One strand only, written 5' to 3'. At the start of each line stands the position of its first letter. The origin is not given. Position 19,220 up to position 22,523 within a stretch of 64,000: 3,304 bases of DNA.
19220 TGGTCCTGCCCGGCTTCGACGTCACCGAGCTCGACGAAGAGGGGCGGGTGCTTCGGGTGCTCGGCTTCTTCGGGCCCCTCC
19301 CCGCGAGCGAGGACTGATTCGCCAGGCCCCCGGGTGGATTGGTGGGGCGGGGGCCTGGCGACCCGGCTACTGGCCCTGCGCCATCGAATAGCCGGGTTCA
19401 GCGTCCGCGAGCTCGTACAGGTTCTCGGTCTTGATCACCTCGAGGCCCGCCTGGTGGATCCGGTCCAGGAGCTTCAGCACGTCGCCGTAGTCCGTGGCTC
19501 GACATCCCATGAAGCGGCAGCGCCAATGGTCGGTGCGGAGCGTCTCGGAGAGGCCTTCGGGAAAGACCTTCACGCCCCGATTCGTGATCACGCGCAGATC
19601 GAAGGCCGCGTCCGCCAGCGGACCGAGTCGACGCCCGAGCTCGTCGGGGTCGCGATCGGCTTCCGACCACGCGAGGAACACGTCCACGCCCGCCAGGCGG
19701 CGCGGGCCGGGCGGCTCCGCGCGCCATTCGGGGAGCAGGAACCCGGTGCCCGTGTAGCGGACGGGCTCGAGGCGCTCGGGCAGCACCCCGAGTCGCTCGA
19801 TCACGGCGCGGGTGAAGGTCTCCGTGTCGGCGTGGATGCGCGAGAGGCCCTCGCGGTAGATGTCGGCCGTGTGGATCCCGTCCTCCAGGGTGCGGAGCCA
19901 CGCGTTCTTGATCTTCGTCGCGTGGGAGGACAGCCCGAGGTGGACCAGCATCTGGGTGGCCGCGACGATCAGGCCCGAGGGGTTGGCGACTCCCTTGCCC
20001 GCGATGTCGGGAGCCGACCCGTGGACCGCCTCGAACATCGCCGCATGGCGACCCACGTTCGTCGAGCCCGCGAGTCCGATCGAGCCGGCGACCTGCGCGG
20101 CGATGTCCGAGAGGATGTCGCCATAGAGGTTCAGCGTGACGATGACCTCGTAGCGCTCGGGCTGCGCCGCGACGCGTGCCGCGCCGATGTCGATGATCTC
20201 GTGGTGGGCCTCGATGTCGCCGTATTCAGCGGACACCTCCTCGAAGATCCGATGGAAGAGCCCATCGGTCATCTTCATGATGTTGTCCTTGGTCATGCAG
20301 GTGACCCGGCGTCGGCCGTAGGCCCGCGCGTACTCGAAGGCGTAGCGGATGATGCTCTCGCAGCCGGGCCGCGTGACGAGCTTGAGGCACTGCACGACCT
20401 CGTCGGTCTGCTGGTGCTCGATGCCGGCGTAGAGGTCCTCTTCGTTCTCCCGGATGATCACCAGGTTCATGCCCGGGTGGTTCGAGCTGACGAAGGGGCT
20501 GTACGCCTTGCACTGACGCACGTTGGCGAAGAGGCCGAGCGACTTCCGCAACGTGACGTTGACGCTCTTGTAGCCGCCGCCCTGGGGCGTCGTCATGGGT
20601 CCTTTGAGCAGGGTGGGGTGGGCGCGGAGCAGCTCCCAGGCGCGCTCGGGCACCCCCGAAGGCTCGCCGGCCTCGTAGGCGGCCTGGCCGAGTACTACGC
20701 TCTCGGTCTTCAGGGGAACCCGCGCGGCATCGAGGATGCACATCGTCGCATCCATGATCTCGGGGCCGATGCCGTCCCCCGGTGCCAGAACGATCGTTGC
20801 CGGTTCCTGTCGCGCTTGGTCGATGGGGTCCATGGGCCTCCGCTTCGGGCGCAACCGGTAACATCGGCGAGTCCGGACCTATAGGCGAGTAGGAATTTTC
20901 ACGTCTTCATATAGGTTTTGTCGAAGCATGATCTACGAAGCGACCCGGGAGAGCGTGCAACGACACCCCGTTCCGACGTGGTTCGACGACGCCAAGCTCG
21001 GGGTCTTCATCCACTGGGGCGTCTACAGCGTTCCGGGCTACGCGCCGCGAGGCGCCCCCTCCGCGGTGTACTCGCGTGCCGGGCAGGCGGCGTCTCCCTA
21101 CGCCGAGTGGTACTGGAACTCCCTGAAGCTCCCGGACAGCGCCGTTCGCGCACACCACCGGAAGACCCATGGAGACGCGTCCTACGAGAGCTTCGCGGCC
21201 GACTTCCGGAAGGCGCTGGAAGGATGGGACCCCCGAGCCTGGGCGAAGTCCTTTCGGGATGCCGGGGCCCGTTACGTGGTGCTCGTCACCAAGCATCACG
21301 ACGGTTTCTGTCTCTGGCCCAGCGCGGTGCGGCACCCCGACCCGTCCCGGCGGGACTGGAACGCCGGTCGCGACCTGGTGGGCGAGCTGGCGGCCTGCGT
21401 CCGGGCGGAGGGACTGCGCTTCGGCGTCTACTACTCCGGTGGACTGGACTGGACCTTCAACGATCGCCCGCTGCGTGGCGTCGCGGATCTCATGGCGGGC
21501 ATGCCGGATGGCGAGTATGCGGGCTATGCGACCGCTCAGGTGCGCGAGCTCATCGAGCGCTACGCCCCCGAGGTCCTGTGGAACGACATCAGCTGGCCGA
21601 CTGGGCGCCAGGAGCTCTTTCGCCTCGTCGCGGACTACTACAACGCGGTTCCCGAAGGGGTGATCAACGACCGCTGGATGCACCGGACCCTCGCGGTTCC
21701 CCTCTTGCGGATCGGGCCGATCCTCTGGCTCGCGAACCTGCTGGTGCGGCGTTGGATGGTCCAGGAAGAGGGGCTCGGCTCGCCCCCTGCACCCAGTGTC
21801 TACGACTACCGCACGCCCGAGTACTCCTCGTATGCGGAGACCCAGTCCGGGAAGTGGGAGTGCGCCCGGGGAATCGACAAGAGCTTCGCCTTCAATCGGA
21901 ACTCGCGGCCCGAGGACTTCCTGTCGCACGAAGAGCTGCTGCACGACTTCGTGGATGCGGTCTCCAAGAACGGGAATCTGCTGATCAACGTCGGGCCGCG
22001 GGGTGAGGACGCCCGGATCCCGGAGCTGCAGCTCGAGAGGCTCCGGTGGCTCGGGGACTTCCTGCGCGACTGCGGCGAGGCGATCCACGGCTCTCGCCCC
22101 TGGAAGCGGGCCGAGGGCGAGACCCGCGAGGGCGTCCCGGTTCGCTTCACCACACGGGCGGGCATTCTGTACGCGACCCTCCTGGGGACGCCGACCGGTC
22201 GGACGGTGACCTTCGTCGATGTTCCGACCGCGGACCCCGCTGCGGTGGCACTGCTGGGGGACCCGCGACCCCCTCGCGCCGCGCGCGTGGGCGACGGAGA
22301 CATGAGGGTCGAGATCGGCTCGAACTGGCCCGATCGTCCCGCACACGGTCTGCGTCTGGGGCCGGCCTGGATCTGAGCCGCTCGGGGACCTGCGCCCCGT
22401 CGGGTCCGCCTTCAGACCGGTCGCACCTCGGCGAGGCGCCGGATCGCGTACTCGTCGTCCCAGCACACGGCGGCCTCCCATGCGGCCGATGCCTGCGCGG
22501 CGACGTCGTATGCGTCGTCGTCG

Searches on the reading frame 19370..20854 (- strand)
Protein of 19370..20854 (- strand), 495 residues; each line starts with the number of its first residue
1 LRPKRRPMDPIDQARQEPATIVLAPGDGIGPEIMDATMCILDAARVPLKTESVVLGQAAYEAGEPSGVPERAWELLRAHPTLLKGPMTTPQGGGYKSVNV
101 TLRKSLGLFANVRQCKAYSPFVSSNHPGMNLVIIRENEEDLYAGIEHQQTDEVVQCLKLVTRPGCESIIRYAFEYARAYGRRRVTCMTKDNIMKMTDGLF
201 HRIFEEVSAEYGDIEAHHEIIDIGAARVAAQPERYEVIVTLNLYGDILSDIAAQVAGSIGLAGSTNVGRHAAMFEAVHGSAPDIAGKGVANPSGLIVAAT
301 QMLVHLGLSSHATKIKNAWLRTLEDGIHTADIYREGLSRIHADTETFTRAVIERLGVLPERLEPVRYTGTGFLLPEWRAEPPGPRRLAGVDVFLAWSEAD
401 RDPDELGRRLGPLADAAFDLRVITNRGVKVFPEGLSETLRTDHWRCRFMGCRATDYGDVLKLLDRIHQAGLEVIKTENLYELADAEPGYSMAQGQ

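Call 45: search_protein_families(library=pfam, proteins=[window:19370-20854:-], max_evalue=0.00001)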
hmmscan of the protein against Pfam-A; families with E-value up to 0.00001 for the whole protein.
window:19370-20854:- (495 aa): 2 families
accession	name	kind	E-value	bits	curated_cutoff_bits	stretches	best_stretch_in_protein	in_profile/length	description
PF00180.25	Iso_dh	-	1.5e-93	314.2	27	1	20-351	1-348/348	Isocitrate/isopropylmalate dehydrogenase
PF18324.6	Isocitrate_DH_C_bact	-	8.8e-35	119.5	25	1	385-495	1-110/110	Bacterial isocitrate dehydrogenase, C-terminal domain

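Call 46: find_homologous_proteins(query=window:19370-20854:-, max_evalue=1e-50)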
Query window:19370-20854:- (495 aa): 8000 proteins with E <= 1e-50 among 8000 candidates; the best 120 are listed.
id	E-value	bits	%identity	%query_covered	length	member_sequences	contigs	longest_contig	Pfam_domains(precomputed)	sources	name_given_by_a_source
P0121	0.0e+0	1113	100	99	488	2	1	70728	PF18324.7,PF00180.26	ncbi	-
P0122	4.3e-244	829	77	96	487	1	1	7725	PF18324.7,PF00180.26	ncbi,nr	ncbi:MAG: NADP-dependent isocitrate dehydrogenase [Myxococcota bacterium]|nr:NADP-dependent isocitra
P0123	1.0e-243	827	77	96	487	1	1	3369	PF18324.7,PF00180.26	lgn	-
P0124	8.3e-237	805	75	97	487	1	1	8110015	PF18324.7,PF00180.26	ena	-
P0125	5.2e-230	782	73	96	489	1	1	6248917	PF18324.7,PF00180.26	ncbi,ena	-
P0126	6.8e-217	739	71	95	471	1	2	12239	PF18324.7,PF00180.26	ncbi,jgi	jgi:isocitrate dehydrogenase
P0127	1.7e-215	734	71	95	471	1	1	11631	PF18324.7,PF00180.26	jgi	jgi:isocitrate dehydrogenase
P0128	3.9e-212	723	67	96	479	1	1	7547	PF18324.7,PF00180.26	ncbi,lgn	-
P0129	4.2e-212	723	67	96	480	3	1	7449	PF18324.7,PF00180.26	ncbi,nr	ncbi:MAG TPA: NADP-dependent isocitrate dehydrogenase [Planctomycetaceae bacterium]|nr:NADP-dependen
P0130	5.6e-211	720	66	98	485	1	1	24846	PF18324.7,PF00180.26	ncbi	-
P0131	4.6e-210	717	68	97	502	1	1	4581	PF18324.7,PF00180.26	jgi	jgi:isocitrate dehydrogenase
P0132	8.1e-210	716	66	97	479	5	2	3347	PF18324.7,PF00180.26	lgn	-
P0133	8.5e-210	716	67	96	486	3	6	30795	PF18324.7,PF00180.26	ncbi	ncbi:MAG: NADP-dependent isocitrate dehydrogenase [Nitriliruptoraceae bacterium]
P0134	2.2e-209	714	66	100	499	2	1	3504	PF18324.7,PF00180.26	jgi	jgi:isocitrate dehydrogenase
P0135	4.1e-209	713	67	96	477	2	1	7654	PF18324.7,PF00180.26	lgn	-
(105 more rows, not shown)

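Call 47: find_encoding_contigs(protein=P0121, flank=2000, max_places=3)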
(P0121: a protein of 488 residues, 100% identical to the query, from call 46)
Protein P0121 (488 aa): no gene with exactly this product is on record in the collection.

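Call 48: list_cluster_members(proteins=[P0121, P0122])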
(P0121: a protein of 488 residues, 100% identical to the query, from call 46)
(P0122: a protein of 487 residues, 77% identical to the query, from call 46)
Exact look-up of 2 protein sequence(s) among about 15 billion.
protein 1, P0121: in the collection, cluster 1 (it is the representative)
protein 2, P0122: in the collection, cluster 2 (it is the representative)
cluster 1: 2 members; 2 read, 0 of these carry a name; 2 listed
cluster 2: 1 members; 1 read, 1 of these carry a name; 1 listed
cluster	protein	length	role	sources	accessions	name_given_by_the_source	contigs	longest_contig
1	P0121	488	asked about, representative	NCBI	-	-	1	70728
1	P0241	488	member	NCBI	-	-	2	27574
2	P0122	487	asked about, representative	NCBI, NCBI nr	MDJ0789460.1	MAG: NADP-dependent isocitrate dehydrogenase [Myxococcota bacterium] | NADP-dependent isocitrate dehydrogenase [Myxococcota bacterium]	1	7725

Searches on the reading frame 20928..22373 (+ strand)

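Call 45: search_protein_families(library=pfam, proteins=[window:20928-22373:+], max_evalue=0.00001)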
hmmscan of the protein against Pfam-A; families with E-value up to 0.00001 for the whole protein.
window:20928-22373:+ (482 aa): 1 family
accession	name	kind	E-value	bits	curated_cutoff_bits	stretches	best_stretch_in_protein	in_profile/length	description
PF01120.23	Alpha_L_fucos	-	1.4e-80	271.8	25.2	2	3-254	14-252/345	Alpha-L-fucosidase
